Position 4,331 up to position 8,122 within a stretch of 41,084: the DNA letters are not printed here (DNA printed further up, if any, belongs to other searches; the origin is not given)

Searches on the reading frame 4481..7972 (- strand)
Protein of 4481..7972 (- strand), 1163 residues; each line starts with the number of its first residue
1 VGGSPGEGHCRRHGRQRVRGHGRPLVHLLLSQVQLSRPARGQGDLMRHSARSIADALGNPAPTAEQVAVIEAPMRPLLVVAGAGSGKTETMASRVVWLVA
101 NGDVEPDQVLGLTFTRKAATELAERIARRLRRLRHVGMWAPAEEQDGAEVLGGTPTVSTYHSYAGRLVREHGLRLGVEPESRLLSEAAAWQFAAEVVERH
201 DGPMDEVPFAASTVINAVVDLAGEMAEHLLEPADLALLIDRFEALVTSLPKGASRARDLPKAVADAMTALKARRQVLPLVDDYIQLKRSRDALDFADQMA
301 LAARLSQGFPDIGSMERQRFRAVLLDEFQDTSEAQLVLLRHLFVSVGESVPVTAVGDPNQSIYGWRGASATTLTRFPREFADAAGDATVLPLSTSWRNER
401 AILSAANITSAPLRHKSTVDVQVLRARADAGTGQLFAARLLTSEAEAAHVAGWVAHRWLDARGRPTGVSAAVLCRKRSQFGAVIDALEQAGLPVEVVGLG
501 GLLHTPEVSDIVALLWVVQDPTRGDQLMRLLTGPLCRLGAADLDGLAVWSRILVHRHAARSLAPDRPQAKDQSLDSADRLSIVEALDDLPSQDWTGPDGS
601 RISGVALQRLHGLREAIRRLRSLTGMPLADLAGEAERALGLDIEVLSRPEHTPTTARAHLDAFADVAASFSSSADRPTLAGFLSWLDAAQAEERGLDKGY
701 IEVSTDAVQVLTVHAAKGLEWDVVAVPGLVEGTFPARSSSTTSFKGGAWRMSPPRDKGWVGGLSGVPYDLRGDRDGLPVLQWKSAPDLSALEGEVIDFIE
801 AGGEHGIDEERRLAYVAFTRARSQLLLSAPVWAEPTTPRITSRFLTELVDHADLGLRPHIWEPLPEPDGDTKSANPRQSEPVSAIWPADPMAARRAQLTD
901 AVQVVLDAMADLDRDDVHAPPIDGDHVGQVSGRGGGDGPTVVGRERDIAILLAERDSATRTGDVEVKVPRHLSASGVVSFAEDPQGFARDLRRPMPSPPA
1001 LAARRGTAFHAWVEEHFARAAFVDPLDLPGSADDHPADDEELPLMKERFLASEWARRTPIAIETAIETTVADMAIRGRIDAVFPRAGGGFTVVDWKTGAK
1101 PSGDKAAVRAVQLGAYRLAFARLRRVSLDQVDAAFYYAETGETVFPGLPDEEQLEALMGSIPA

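Call 44: search_protein_families(library=pfam, proteins=[window:4481-7972:-], max_evalue=0.00001)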
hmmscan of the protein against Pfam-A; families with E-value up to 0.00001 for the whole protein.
window:4481-7972:- (1163 aa): 5 families
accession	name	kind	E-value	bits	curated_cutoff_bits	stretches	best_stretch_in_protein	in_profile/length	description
PF00580.27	UvrD-helicase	-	3.1e-53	181.6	23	1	64-380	3-270/271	UvrD/REP helicase N-terminal domain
PF13361.12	UvrD_C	-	1e-26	94.7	25.6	2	702-829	284-347/350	UvrD-like helicase C-terminal domain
PF13245.12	AAA_19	-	4.5e-16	59.7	25.1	1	68-364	4-132/134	AAA domain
PF12705.13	PDDEXK_1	-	1.3e-15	58.5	22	1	971-1138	1-189/247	PD-(D/E)XK nuclease superfamily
PF13538.12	UvrD_C_2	-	1.1e-08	35.3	27.4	0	710-727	4-21/52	UvrD-like helicase C-terminal domain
